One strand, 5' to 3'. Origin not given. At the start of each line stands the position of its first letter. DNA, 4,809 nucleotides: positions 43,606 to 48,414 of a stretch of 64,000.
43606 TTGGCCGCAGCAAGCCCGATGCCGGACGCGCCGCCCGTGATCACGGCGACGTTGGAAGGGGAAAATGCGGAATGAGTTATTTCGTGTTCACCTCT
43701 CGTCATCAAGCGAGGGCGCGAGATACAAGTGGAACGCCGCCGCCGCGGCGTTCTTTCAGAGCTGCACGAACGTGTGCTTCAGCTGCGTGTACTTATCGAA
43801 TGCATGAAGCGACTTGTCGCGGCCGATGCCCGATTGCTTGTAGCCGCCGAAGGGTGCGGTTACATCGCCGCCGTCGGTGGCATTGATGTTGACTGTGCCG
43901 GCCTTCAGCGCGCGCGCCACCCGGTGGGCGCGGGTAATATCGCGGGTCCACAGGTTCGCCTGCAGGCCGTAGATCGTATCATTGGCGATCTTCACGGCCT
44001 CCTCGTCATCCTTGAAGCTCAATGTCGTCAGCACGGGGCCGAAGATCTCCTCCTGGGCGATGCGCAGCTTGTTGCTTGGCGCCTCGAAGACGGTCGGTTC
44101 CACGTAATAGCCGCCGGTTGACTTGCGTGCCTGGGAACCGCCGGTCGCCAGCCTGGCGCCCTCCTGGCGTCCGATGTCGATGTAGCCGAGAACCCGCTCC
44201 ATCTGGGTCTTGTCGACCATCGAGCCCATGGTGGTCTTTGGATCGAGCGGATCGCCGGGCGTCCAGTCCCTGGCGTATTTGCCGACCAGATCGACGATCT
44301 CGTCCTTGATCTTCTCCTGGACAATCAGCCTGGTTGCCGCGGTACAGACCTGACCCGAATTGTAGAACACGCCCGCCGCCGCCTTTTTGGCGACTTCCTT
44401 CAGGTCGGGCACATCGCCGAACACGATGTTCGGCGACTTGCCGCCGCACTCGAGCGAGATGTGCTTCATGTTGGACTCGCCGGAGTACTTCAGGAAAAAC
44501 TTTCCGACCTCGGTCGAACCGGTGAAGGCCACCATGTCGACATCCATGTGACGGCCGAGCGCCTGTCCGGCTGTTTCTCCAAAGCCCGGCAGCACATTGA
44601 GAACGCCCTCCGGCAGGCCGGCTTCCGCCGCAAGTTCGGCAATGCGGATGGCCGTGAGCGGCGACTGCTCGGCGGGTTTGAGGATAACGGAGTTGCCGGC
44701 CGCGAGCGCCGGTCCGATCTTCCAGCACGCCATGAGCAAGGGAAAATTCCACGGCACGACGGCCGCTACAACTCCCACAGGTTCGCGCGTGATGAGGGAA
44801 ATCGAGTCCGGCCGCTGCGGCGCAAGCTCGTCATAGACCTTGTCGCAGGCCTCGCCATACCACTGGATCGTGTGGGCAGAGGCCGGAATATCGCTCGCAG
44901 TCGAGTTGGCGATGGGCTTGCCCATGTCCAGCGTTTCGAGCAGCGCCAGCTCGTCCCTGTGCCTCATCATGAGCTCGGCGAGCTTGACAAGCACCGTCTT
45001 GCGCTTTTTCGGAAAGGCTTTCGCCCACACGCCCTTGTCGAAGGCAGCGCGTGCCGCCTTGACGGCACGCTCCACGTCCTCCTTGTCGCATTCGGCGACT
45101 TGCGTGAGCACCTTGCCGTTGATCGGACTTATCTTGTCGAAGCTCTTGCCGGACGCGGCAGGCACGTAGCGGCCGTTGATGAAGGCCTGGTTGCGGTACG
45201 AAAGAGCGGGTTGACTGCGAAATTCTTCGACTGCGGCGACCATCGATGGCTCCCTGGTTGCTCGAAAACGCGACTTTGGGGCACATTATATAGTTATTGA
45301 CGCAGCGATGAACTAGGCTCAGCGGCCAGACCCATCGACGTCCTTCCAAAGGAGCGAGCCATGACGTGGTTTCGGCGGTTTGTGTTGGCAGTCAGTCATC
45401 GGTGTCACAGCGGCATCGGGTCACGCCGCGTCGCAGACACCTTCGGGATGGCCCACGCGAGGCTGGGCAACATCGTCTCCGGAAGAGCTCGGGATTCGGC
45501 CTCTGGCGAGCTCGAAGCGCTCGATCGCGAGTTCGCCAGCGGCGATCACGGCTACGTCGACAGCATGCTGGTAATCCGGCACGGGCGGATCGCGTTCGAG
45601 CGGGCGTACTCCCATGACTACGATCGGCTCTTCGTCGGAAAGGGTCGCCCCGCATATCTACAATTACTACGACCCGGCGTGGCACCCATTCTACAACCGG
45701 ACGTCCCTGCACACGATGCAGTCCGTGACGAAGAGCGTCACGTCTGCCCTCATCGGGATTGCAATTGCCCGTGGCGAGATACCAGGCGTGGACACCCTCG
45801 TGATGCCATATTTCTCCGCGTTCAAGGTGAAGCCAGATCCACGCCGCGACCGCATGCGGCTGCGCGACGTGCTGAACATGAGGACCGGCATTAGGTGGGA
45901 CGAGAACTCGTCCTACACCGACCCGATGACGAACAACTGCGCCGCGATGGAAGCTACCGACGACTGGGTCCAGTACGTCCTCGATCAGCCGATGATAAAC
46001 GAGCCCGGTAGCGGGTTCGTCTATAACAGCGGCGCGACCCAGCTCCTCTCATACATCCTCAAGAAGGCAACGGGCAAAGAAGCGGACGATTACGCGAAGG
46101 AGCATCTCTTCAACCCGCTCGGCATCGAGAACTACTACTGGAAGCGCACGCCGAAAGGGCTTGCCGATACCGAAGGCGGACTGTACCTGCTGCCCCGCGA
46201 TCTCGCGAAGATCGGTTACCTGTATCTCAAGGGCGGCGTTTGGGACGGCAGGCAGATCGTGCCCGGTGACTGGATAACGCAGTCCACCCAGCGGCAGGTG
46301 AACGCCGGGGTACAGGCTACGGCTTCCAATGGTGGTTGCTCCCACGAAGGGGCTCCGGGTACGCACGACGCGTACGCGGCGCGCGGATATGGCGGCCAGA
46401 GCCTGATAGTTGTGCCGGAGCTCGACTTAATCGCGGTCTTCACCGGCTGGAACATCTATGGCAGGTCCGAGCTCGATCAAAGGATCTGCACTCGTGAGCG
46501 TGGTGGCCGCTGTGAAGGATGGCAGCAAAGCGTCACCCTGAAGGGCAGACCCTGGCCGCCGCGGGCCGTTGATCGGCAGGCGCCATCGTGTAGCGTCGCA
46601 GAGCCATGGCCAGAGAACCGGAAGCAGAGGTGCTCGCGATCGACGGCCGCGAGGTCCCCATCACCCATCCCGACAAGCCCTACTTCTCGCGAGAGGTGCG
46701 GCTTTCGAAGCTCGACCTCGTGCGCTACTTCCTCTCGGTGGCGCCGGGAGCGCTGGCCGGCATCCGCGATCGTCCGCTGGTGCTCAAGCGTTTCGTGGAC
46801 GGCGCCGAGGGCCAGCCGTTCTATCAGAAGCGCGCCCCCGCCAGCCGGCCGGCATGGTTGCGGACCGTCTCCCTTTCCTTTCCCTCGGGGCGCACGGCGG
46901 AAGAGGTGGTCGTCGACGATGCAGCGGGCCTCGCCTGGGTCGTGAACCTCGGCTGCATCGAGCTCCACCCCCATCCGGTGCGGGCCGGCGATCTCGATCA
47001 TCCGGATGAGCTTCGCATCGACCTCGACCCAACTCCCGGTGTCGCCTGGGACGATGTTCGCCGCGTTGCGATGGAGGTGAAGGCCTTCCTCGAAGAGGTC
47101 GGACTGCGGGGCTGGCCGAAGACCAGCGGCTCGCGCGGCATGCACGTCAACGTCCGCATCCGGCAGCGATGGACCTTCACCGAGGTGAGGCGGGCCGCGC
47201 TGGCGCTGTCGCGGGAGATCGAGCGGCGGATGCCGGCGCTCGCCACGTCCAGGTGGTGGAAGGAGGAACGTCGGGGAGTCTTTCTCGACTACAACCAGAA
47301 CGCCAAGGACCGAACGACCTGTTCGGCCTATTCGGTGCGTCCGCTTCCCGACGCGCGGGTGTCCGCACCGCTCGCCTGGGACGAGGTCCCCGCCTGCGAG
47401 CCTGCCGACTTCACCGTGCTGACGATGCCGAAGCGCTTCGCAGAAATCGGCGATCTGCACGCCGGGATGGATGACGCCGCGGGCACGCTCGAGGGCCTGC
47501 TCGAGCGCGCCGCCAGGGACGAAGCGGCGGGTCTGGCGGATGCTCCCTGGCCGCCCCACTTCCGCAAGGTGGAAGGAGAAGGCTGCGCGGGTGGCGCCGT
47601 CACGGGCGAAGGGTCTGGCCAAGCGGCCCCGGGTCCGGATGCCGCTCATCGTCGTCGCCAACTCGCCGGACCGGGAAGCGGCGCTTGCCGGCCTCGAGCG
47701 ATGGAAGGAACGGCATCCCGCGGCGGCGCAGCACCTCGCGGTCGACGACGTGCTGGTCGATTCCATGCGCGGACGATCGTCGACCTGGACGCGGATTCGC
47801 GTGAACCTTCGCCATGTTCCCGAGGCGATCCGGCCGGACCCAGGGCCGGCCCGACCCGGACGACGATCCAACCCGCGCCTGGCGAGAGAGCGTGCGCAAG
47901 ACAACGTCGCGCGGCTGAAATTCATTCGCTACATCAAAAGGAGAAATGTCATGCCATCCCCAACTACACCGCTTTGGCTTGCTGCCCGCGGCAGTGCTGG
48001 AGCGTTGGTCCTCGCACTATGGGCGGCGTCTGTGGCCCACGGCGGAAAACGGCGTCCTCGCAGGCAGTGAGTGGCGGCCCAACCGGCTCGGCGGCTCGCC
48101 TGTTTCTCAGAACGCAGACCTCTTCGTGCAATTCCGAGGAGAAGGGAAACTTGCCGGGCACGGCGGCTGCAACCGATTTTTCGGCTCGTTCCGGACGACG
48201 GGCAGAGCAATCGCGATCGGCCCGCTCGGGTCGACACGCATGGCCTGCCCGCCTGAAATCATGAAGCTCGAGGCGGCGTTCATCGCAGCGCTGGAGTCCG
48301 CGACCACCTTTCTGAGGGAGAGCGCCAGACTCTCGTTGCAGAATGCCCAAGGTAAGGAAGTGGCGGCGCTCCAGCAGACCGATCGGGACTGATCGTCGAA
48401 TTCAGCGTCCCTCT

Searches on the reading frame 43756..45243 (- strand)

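Call 70: search_protein_families(library=pfam, proteins=[window:43756-45243:-], max_evalue=0.00001)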
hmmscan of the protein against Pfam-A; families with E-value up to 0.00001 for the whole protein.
window:43756-45243:- (495 aa): 1 family
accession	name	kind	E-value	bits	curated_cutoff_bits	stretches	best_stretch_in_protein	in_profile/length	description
PF00171.27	Aldedh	-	1e-172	575.3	23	1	27-490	2-460/461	Aldehyde dehydrogenase family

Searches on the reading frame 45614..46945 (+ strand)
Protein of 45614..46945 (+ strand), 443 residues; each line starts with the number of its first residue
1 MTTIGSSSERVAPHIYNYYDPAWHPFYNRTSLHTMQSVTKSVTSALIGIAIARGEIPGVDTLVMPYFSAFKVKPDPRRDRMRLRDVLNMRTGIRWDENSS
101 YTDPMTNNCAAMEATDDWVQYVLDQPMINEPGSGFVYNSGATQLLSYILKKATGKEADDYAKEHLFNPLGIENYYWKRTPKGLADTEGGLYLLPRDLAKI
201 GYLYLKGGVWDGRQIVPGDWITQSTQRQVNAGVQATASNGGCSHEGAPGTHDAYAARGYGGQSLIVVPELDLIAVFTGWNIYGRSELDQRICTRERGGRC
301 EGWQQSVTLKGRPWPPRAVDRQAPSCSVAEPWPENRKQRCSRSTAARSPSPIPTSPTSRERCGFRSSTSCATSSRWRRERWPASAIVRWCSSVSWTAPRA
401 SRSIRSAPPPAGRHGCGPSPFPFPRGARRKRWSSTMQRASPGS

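Call 70: search_protein_families(library=pfam, proteins=[window:45614-46945:+], max_evalue=0.00001)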
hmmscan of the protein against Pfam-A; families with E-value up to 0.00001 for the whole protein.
window:45614-46945:+ (443 aa): 1 family
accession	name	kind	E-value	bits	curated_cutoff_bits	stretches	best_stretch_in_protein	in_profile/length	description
PF00144.29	Beta-lactamase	-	1e-25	91.1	27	1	27-276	44-306/329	Beta-lactamase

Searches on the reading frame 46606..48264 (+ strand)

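Call 70: search_protein_families(library=pfam, proteins=[window:46606-48264:+], max_evalue=0.00001)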
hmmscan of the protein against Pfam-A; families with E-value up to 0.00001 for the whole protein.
window:46606-48264:+ (552 aa): 2 families
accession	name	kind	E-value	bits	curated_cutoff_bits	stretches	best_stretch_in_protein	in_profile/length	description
PF21686.3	LigD_Prim-Pol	-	9.6e-88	294.5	27.4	1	35-285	2-254/254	LigD, primase-polymerase domain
PF01896.25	DNA_primase_S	-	2e-11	45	26.8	1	138-258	3-163/163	DNA primase small subunit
